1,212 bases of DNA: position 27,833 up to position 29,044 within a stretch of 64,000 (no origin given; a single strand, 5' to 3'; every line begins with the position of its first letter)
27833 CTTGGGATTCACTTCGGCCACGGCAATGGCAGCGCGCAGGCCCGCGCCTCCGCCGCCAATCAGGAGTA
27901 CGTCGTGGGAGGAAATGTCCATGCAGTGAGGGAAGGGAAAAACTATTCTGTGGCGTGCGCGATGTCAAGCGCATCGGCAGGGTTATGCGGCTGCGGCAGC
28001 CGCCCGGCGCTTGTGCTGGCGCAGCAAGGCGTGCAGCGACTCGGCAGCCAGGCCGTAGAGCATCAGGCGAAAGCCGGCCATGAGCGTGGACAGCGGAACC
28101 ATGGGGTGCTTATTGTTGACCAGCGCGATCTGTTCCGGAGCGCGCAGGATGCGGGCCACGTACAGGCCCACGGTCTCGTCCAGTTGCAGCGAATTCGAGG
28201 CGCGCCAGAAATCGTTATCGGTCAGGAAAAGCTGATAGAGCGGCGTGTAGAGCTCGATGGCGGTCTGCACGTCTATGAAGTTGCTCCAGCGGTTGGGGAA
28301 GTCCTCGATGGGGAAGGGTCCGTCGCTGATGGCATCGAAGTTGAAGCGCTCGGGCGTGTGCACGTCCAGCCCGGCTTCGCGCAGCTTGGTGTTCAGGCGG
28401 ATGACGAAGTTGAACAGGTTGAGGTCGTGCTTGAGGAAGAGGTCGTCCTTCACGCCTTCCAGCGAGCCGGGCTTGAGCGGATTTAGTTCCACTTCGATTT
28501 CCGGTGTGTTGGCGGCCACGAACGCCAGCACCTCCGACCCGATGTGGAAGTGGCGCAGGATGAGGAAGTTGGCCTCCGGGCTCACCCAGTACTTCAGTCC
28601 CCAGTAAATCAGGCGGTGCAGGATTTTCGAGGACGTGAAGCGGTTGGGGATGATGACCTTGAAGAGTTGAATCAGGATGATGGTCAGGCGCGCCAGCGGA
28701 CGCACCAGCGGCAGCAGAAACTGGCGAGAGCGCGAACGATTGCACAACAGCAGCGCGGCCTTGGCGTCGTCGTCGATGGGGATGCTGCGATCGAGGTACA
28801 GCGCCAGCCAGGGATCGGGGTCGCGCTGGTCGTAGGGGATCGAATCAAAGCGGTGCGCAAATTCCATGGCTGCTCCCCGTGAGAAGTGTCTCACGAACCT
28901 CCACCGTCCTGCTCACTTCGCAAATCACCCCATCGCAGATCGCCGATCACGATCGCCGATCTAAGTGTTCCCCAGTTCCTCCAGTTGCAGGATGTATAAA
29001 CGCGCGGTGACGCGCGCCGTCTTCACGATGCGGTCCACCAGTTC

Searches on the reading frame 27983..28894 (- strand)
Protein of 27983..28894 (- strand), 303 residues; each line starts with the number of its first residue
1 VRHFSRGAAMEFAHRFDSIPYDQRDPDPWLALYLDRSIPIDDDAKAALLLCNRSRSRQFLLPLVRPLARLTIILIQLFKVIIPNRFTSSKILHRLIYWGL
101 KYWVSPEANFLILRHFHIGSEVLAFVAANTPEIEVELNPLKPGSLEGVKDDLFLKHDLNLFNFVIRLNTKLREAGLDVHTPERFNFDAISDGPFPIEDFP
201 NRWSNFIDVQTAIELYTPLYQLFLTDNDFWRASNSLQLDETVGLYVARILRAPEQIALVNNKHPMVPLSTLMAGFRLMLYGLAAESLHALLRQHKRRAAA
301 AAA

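Call 3: search_protein_families(library=pfam, proteins=[window:27983-28894:-], max_evalue=0.01)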
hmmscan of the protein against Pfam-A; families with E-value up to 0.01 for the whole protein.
window:27983-28894:- (303 aa): 1 family
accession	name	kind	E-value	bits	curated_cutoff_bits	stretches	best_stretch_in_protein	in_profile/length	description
PF22523.1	DUF6999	-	3.4e-124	413.8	27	1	22-295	2-275/275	Family of unknown function (DUF6999)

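Call 4: search_protein_families(library=ncbifam, proteins=[window:27983-28894:-], max_evalue=0.01)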
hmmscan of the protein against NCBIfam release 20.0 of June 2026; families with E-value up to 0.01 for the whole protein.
window:27983-28894:- (303 aa): 0 families

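Call 12: search_dna_similar(query=window:27983-28894:-, collection=plasmids, mode=protein, max_evalue=0.001, max_rows=15)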
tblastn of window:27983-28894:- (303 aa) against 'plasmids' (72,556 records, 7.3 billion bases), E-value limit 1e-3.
Records with a match: 2; places in all: 2; records where one place covers at least 80% of the query: 1.
Best place of each record, by identity: <60% 2.
By first word of the organism name: Pseudoalteromonas 1; Nostoc 1.
By predicted mobility (MOB-suite, as given by PLSDB): non-mobilizable 1; conjugative 1.
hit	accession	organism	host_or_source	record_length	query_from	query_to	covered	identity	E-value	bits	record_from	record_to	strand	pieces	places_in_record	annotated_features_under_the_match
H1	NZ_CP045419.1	Pseudoalteromonas sp. THAF3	pure culture,Surface of a polyethylene ...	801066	31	293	87%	29.6%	4e-24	109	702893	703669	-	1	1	hypothetical protein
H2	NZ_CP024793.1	Nostoc flagelliforme CCNUN1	cell culture,desert soil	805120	21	165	48%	37.0%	1e-20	100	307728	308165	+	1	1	none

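Call 15: get_annotated_region(hit=H1, flank=6000)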
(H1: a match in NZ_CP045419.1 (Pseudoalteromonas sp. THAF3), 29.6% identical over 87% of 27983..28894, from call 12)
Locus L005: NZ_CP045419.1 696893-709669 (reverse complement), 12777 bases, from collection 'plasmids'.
description: Pseudoalteromonas sp. THAF3 plasmid pTHAF3_a, complete sequence
organism: Pseudoalteromonas sp. THAF3 (NCBI taxid 2587843)
taxonomy: Bacteria; Pseudomonadota; Gammaproteobacteria; Alteromonadales; Pseudoalteromonadaceae; Pseudoalteromonas; Pseudoalteromonas sp. THAF3
host: -; source: pure culture,Surface of a polyethylene microplastic particle present in tank 6 of a marine aquarium ...; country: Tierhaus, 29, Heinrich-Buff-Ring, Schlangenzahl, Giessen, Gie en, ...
typing (MOB-suite, as given by PLSDB): non-mobilizable
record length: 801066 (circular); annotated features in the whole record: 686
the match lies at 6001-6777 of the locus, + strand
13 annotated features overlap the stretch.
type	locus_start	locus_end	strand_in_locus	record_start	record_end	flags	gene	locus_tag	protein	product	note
CDS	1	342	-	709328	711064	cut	-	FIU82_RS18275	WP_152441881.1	methyltransferase domain-containing protein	-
CDS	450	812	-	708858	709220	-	-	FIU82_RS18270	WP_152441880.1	hypothetical protein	-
CDS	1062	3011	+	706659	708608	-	-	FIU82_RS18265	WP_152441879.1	sensor domain-containing diguanylate cyclase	GO:0009966 - regulation of signal transduction [Evidence IEA]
CDS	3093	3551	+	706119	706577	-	nudB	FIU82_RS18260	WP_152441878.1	dihydroneopterin triphosphate diphosphatase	GO:0046656 - folic acid biosynthetic process [Evidence IEA]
CDS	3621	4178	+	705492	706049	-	-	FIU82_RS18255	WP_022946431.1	hypothetical protein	-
CDS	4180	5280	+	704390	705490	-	-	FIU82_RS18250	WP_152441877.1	beta-ketoacyl-ACP synthase III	-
CDS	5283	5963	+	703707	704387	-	-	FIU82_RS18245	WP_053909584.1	iron-containing redox enzyme family protein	-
CDS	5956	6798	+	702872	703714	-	-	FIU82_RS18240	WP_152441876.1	hypothetical protein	-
CDS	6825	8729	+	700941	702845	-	-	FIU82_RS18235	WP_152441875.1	hypothetical protein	-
CDS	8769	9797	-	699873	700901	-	-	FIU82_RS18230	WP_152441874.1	NADP-dependent oxidoreductase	-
CDS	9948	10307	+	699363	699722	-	-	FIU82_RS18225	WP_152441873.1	MerC domain-containing protein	-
CDS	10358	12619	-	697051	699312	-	-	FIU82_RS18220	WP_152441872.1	TonB-dependent receptor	-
CDS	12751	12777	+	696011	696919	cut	-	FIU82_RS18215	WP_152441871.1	histone deacetylase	-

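Call 16: get_annotated_region(hit=H2, flank=6000)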
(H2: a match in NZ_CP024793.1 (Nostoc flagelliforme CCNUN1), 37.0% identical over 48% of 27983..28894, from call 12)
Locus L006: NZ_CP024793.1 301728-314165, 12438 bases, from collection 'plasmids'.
description: Nostoc flagelliforme CCNUN1 plasmid pNFSY08, complete sequence
organism: Nostoc flagelliforme CCNUN1 (NCBI taxid 2038116)
taxonomy: Bacteria; Cyanobacteriota; Cyanophyceae; Nostocales; Nostocaceae; Nostoc; Nostoc flagelliforme; Nostoc flagelliforme CCNUN1
host: -; source: cell culture,desert soil; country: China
typing (MOB-suite, as given by PLSDB): conjugative; replicon rep_cluster_317; relaxase MOBP,MOBV,MOBV; mating-pair formation MPF_T
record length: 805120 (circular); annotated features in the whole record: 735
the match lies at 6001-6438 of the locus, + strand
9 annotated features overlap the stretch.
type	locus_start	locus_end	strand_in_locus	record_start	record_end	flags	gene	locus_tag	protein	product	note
CDS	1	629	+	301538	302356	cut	-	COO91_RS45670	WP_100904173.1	hypothetical protein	-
CDS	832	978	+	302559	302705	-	-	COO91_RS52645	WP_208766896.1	hypothetical protein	-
CDS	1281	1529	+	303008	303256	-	-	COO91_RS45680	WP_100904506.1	hypothetical protein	-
CDS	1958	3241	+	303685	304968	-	-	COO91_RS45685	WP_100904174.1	cytochrome P450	-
CDS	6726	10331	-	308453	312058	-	-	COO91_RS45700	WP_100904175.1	plasmid replication protein, CyRepA1 family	-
CDS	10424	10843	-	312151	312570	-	-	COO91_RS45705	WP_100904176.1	hypothetical protein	-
CDS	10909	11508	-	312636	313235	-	-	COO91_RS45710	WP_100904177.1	alpha-ketoglutarate-dependent dioxygenase AlkB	-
CDS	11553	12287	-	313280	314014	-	-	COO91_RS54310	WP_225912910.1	BRO family protein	-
CDS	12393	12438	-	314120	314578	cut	-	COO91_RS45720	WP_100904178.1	DUF1392 domain-containing protein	-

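Call 23: search_protein_families(library=pfam, proteins=[L005:5956-6798:+, L005:5283-5963:+, L005:6825-8729:+, L005:3621-4178:+, L005:4180-5280:+], max_evalue=0.01)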
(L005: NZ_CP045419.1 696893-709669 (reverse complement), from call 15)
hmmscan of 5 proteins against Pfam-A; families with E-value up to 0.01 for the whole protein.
L005:5956-6798:+ (280 aa): 1 family
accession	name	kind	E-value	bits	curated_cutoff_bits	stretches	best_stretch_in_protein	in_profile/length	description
PF22523.1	DUF6999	-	3.4e-96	321.9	27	1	7-276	2-275/275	Family of unknown function (DUF6999)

L005:5283-5963:+ (226 aa): 0 families

L005:6825-8729:+ (634 aa): 1 family
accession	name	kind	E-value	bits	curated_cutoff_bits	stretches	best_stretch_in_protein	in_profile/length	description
PF17963.7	Big_9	-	0.0097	17.2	23.6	0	33-113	1-81/89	Bacterial Ig domain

L005:3621-4178:+ (185 aa): 0 families

L005:4180-5280:+ (366 aa): 3 families
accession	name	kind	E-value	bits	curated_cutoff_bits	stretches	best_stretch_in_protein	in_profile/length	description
PF08541.16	ACP_syn_III_C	-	1.8e-08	34.9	26.6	1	268-346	1-74/90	3-Oxoacyl-[acyl-carrier-protein (ACP)] synthase III C terminal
PF08545.16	ACP_syn_III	-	1.1e-05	25.7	24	1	124-195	7-67/80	3-Oxoacyl-[acyl-carrier-protein (ACP)] synthase III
PF00109.32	ketoacyl-synt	-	0.00092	19.3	20.8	1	122-193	172-249/252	Beta-ketoacyl synthase, N-terminal domain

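Call 24: search_protein_families(library=ncbifam, proteins=[L005:5956-6798:+, L005:5283-5963:+, L005:6825-8729:+, L005:4180-5280:+], max_evalue=0.01)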
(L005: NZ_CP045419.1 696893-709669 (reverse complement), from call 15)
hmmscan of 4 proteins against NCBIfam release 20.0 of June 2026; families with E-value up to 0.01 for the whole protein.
L005:5956-6798:+ (280 aa): 0 families

L005:5283-5963:+ (226 aa): 0 families

L005:6825-8729:+ (634 aa): 1 family
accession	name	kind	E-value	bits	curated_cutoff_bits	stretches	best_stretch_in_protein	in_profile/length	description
NF038111.1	rhom_dep_M36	equivalog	5.3e-05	20.8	1700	1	32-127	1183-1281/1315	rhombosortase-dependent M36 family metallopeptidase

L005:4180-5280:+ (366 aa): 13 families
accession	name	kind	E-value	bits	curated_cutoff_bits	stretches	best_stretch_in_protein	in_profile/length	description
NF005293.2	PRK06816.1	subfamily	3e-111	372.1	450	1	3-364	1-378/378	StlD/DarB family beta-ketosynthase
NF053539.1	resorcinol_DarB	exception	1.3e-98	330.6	550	1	2-364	2-377/377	dialkylresorcinol biosynthesis protein DarB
NF006829.0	PRK09352.1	subfamily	9e-27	93.9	249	1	2-346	4-305/322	beta-ketoacyl-ACP synthase 3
NF006720.0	PRK09258.1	equivalog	2.3e-19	69.9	285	1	2-352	5-328/338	3-oxoacyl-ACP synthase III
TIGR00747.1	fabH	subfamily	2.9e-19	69.3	292.1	1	1-345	1-305/322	beta-ketoacyl-ACP synthase III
NF004623.0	PRK05963.1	equivalog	1.8e-17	63.6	437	1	2-353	5-319/328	beta-ketoacyl-ACP synthase III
NF005541.0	PRK07204.1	equivalog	5.3e-13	49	402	1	3-347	5-314/329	beta-ketoacyl-ACP synthase III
NF005308.0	PRK06840.1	equivalog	2.8e-07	29.9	315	1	1-195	3-177/339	3-oxoacyl-ACP synthase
NF005703.0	PRK07515.1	equivalog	4.8e-07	29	304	1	40-157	75-189/373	beta-ketoacyl-ACP synthase III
NF004715.0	PRK06059.1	equivalog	4.2e-06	26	424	1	64-179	24-136/399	lipid-transfer protein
NF009519.0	PRK12880.1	equivalog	8.3e-06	25.3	436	1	26-131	28-129/353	beta-ketoacyl-ACP synthase III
NF042429.2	DHPHCoAsyn_DpgA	equivalog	5.8e-05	22.2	425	1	62-156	69-164/350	3,5-dihydroxyphenylacetyl-CoA synthase DpgA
TIGR01930.1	AcCoA-C-Actrans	subfamily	0.0071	15.3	240.55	0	60-169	18-128/385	acetyl-CoA C-acyltransferase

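Call 31: find_homologous_proteins(query=window:27983-28867:-, max_evalue=0.001)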
Query window:27983-28867:- (294 aa): 4349 proteins with E <= 0.001 among 5749 candidates; the best 120 are listed.
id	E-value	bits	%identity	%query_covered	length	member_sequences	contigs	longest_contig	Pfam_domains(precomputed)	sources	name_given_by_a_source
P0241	1.0e-193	661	100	100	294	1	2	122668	PF22523.2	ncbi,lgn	-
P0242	4.8e-189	645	98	100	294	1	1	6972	PF22523.2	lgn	-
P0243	4.9e-188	642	97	100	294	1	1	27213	PF22523.2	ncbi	-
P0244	7.0e-188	641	97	100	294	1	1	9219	PF22523.2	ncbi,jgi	-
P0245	3.3e-185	633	96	99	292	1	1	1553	PF22523.2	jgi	-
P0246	1.2e-184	631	94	100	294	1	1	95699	PF22523.2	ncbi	-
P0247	6.9e-183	625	95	100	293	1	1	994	PF22523.2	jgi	jgi:hypothetical protein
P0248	7.4e-183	625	95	100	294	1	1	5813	PF22523.2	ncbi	ncbi:MAG: DUF6999 family protein [Terriglobales bacterium]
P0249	4.4e-179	612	92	98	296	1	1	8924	PF22523.2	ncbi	ncbi:MAG: DUF6999 family protein [Terriglobales bacterium]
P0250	2.6e-175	600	90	96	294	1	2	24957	PF22523.2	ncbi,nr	ncbi:MAG: hypothetical protein L0099_08755 [Acidobacteria bacterium]|nr:hypothetical protein [Acidob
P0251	1.1e-172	591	89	99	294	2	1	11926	PF22523.2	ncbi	-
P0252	4.4e-170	583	87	100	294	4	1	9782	PF22523.2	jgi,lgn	jgi:hypothetical protein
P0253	1.1e-168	578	87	100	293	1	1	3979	PF22523.2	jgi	jgi:hypothetical protein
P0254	5.1e-149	514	77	99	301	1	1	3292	PF22523.2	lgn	-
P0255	3.4e-146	505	74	100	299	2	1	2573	PF22523.2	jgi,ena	-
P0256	5.9e-146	504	77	100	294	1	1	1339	PF22523.2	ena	-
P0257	1.9e-145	502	76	99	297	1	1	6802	PF22523.2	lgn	-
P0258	1.1e-143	496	76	97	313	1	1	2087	PF22523.2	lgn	-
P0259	1.4e-143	496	73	100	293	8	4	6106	PF22523.2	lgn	-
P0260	3.2e-142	492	73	99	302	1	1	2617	PF22523.2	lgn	-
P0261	5.3e-142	491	74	98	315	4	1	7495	PF22523.2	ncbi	-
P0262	1.0e-141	490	71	100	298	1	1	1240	PF22523.2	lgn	-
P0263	1.8e-141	489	73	100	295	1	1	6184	PF22523.2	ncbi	ncbi:MAG: DUF6999 family protein [Blastocatellia bacterium]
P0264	6.9e-141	487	72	99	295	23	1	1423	PF22523.2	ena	-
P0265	1.4e-140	486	70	100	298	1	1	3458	PF22523.2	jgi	jgi:hypothetical protein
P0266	1.9e-140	486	74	99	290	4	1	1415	PF22523.2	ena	-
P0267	2.1e-140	486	73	100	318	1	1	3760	PF22523.2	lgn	-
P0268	3.4e-140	485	73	98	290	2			PF22523.2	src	-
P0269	3.5e-140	485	72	99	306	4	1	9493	PF22523.2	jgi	-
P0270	3.9e-140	485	72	98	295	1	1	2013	PF22523.2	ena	-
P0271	6.2e-140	484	71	99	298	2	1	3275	PF22523.2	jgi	-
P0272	2.6e-139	482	73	99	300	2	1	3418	PF22523.2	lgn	-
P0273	4.0e-139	481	71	99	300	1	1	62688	PF22523.2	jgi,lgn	jgi:hypothetical protein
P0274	6.0e-139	481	73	99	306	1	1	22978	PF22523.2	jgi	jgi:hypothetical protein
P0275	1.4e-138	480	73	98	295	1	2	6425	PF22523.2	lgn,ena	-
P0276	3.1e-138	478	71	99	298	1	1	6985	PF22523.2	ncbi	-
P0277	4.9e-138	478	70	98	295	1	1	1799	PF22523.2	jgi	jgi:uncharacterized protein DUF6999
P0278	6.1e-138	477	69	100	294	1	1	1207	PF22523.2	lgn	-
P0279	6.1e-138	477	71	98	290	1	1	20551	PF22523.2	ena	-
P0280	7.0e-138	477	72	99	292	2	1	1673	PF22523.2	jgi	jgi:hypothetical protein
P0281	7.6e-138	477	71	98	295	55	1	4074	PF22523.2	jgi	jgi:hypothetical protein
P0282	2.0e-137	476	71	100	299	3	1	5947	PF22523.2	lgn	-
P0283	2.5e-137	475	71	100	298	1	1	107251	PF22523.2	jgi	jgi:hypothetical protein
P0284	3.6e-137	475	71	99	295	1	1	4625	PF22523.2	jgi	jgi:hypothetical protein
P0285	4.0e-137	475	70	100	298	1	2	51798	PF22523.2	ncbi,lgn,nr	ncbi:MAG: hypothetical protein HY231_12845 [Acidobacteria bacterium]|nr:hypothetical protein [Acidob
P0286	4.1e-137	475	72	100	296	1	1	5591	PF22523.2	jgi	jgi:hypothetical protein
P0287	4.5e-137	475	71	98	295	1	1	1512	PF22523.2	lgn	-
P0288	5.0e-137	474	72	100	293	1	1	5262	PF22523.2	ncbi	ncbi:MAG: DUF6999 family protein [Blastocatellia bacterium]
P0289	5.3e-137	474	72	98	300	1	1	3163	PF22523.2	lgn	-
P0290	7.7e-137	474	72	99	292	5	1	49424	PF22523.2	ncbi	ncbi:MAG TPA: hypothetical protein VII13_21570 [Vicinamibacteria bacterium]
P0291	9.2e-137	474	72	98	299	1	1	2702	PF22523.2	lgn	-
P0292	1.3e-136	473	70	99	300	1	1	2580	PF22523.2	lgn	-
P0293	1.5e-136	473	70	100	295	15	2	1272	PF22523.2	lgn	-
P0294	1.6e-136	473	70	98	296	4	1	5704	PF22523.2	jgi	jgi:hypothetical protein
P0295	1.8e-136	473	70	98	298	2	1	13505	PF22523.2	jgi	jgi:hypothetical protein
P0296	2.4e-136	472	72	100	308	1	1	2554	PF22523.2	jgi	jgi:hypothetical protein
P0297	3.0e-136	472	71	99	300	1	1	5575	PF22523.2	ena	-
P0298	3.5e-136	472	71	100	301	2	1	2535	PF22523.2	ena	-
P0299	3.6e-136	472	71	98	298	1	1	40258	PF22523.2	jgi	jgi:hypothetical protein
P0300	4.3e-136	471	70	100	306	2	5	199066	PF22523.2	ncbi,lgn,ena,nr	ncbi:MAG TPA: hypothetical protein PLD20_14295 [Blastocatellia bacterium]|nr:hypothetical protein [B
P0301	7.0e-136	471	69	99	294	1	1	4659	PF22523.2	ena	-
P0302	7.8e-136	471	71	99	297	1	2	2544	PF22523.2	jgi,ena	jgi:hypothetical protein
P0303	1.4e-135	470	70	98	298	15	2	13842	PF22523.2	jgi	jgi:hypothetical protein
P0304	1.5e-135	470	70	98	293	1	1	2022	PF22523.2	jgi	jgi:hypothetical protein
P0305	2.8e-135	469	72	100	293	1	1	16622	PF22523.2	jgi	jgi:hypothetical protein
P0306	2.9e-135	469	70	99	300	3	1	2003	PF22523.2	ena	-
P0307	4.3e-135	468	71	100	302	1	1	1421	PF22523.2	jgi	jgi:hypothetical protein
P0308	4.6e-135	468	69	100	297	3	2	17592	PF22523.2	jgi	jgi:hypothetical protein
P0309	6.6e-135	467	68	100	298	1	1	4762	PF22523.2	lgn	-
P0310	1.3e-134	466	70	100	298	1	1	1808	PF22523.2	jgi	-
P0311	1.5e-134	466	69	98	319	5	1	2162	PF22523.2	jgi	-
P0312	1.6e-134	466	69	99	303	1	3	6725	PF22523.2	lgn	-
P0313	2.2e-134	466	70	98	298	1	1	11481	PF22523.2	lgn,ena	-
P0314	4.4e-134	465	69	98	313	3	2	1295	PF22523.2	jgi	jgi:hypothetical protein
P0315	2.3e-133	462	68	99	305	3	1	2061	PF22523.2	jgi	jgi:hypothetical protein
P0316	2.6e-133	462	69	100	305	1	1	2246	PF22523.2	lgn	-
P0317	4.2e-133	462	71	98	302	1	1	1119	PF22523.2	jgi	jgi:hypothetical protein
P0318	6.4e-133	461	69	99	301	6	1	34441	PF22523.2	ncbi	-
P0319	2.5e-132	459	68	100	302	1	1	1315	PF22523.2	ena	-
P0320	3.2e-132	459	71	98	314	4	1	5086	PF22523.2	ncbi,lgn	-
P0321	3.7e-132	458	70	98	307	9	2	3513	PF22523.2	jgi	jgi:hypothetical protein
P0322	5.4e-132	458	70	98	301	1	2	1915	PF22523.2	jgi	jgi:uncharacterized protein DUF6999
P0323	1.8e-131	456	70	98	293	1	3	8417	PF22523.2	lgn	-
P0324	2.4e-131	456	69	99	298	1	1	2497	PF22523.2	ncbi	ncbi:MAG: hypothetical protein ABI882_21555 [Acidobacteriota bacterium]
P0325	2.6e-131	456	69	97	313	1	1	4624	PF22523.2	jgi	jgi:hypothetical protein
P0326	3.6e-131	455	71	98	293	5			PF22523.2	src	-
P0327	3.6e-131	455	69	98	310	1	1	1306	PF22523.2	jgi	jgi:hypothetical protein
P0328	6.8e-131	454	66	100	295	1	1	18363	PF22523.2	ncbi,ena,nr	ncbi:MAG TPA: hypothetical protein VJ302_07605 [Blastocatellia bacterium]|nr:hypothetical protein [B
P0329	9.7e-131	454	69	98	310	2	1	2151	PF22523.2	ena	-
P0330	1.5e-130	453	69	99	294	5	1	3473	PF22523.2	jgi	jgi:hypothetical protein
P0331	1.6e-130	453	67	99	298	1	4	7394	PF22523.2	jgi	jgi:hypothetical protein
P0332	2.2e-130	453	69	97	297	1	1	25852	PF22523.2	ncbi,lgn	-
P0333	3.0e-130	452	68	99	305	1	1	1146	PF22523.2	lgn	-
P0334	4.6e-130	452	67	100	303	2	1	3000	PF22523.2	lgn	-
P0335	5.5e-130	451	68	99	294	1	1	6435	PF22523.2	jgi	jgi:hypothetical protein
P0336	1.5e-129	450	65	99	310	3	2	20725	PF22523.2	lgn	-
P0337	2.4e-129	449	64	100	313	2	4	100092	PF22523.2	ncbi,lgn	-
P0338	7.5e-129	448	67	98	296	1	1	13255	PF22523.2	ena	-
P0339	2.5e-128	446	68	98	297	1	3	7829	PF22523.2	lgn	-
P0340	6.2e-128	445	66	99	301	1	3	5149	PF22523.2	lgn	-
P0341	9.9e-128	444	66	98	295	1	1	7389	PF22523.2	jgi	jgi:hypothetical protein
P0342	2.1e-127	443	68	97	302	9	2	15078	PF22523.2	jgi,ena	-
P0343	3.0e-127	442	67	98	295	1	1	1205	PF22523.2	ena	-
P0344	6.6e-127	441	65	100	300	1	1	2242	PF22523.2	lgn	-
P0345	1.3e-126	440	65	99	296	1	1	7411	PF22523.2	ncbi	-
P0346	6.1e-126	438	66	99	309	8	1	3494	PF22523.2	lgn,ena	-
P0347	6.3e-126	438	69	98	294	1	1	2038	PF22523.2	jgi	jgi:hypothetical protein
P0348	1.5e-125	437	66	99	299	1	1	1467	PF22523.2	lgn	-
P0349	1.6e-125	437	64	99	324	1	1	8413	PF22523.2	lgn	-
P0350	1.7e-125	437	68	97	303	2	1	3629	PF22523.2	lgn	-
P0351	2.2e-125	436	67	98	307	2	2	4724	PF22523.2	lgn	-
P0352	9.0e-125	434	64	98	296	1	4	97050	PF22523.2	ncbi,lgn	-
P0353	1.0e-124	434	66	99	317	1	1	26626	PF22523.2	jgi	jgi:hypothetical protein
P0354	1.2e-124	434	69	97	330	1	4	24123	PF22523.2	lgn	-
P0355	2.2e-124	433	63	100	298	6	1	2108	PF22523.2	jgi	jgi:hypothetical protein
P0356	2.4e-124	433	67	99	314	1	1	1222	PF22523.2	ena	-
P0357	3.2e-124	432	66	98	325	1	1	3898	PF22523.2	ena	-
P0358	5.2e-124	432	67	99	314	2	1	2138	PF22523.2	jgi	-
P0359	8.9e-124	431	67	99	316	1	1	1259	PF22523.2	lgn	-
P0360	1.3e-123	430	67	97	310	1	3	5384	PF22523.2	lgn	-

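Call 46: predict_structure(alignment_id=A1)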
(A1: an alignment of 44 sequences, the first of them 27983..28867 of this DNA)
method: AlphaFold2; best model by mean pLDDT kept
length: 294 residues; sequences in the alignment: 44
mean_pLDDT: 84.1   pTM: 0.85
mean pLDDT of the five models: 84.1, 82.0, 81.1, 80.8, 79.5
residues with pLDDT >= 90: 130; 70-90: 133; 50-70: 22; < 50: 9
segments of 3 or more residues with pLDDT < 50: 250-258
pLDDT, mean of each block of 10 residues (from residue 1): 87 86 82 90 83 81 76 63 87 95 94 96 92 92 87 93 94 94 93 92 82 73 76 90 67 42 69 87 93 88
secondary structure, 60 per line:
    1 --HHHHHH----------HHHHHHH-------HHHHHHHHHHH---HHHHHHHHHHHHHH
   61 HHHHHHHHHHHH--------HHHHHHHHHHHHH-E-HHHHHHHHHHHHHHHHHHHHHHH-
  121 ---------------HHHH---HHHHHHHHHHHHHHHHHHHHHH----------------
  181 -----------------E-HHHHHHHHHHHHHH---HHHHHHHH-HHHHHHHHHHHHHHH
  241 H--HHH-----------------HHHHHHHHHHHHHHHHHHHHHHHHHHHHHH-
elements in order: H3-8 H19-25 H33-43 H47-72 H81-93 H97-119 H136-139 H143-164 H200-213 H217-224 H226-241 H264-293

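Call 50: fold_search(model_id=the predicted structure, library=pdb)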
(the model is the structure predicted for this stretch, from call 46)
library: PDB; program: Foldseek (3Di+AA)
matches with E <= 10: 111; with E <= 0.001: 0
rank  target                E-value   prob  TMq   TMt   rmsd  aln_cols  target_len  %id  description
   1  8wba_A                1.6e+00  0.04  0.15  0.09  22.4       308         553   11  Cryo-EM structure of the ABCG25 bound to CHS (released 2023-09-27)
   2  6iv0_B                1.7e+00  0.04  0.13  0.14  26.8       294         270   18  Crystal structure of a bacterial Bestrophin homolog from Klebsiella pneumoniae with a mutation I180A (released 2019-11-13)
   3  5x87_A                1.7e+00  0.02  0.09  0.10  25.3       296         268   14  Crystal structure of a bacterial Bestrophin homolog from Klebsiella pneumoniae with a mutation L177T (released 2017-11-01)
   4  9j3v_A                1.8e+00  0.03  0.11  0.12  18.5       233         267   13  Fe2+/Fe2+ PolF-L-isoleucine complex (released 2025-10-08)
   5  6iv1_A                1.9e+00  0.02  0.09  0.10  25.2       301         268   14  Crystal structure of a bacterial Bestrophin homolog from Klebsiella pneumoniae with a mutation I180T (released 2019-11-13)
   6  8k6i_C                2.0e+00  0.03  0.14  0.13  21.5       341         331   14  LnaB-Actin-PRUb ternary complex (released 2025-01-29)
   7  5dse_D                2.1e+00  0.03  0.15  0.16  21.3       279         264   14  Crystal Structure of the TTC7B/Hyccin Complex (released 2015-12-02)
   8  6ivm_A                2.3e+00  0.02  0.09  0.10  23.4       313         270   13  Crystal structure of a membrane protein P143A (released 2019-11-06)
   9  9j3v_D                2.4e+00  0.02  0.12  0.13  17.3       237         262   11  Fe2+/Fe2+ PolF-L-isoleucine complex (released 2025-10-08)
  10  6ivm_D                2.4e+00  0.02  0.10  0.11  25.9       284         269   14  Crystal structure of a membrane protein P143A (released 2019-11-06)
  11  4qil_B                2.5e+00  0.02  0.12  0.12  22.3       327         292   13  Crystal structure of the ROQ domain of human Roquin in complex with the Hmg19 stem-loop RNA (released 2014-07-16)
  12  3n3d_B                2.5e+00  0.02  0.10  0.09  17.8       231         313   13  Crystal structure of geranylgeranyl pyrophosphate synthase from lactobacillus brevis atcc 367 (released 2010-06-02)
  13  8vsl_A                2.6e+00  0.04  0.15  0.17  18.9       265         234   11  Binary structure of 14-3-3 sigma and ARAF phosphopeptide (pS214) (released 2025-03-19)
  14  6ivn_A                2.6e+00  0.02  0.10  0.11  26.1       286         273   15  Crystal structure of a membrane protein G264A (released 2019-11-06)
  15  9prr_B                2.8e+00  0.02  0.11  0.11  17.5       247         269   15  X-ray crystal structure of Streptomyces cacaoi PolF in complex with iron and L-isoleucine (released 2025-10-15)
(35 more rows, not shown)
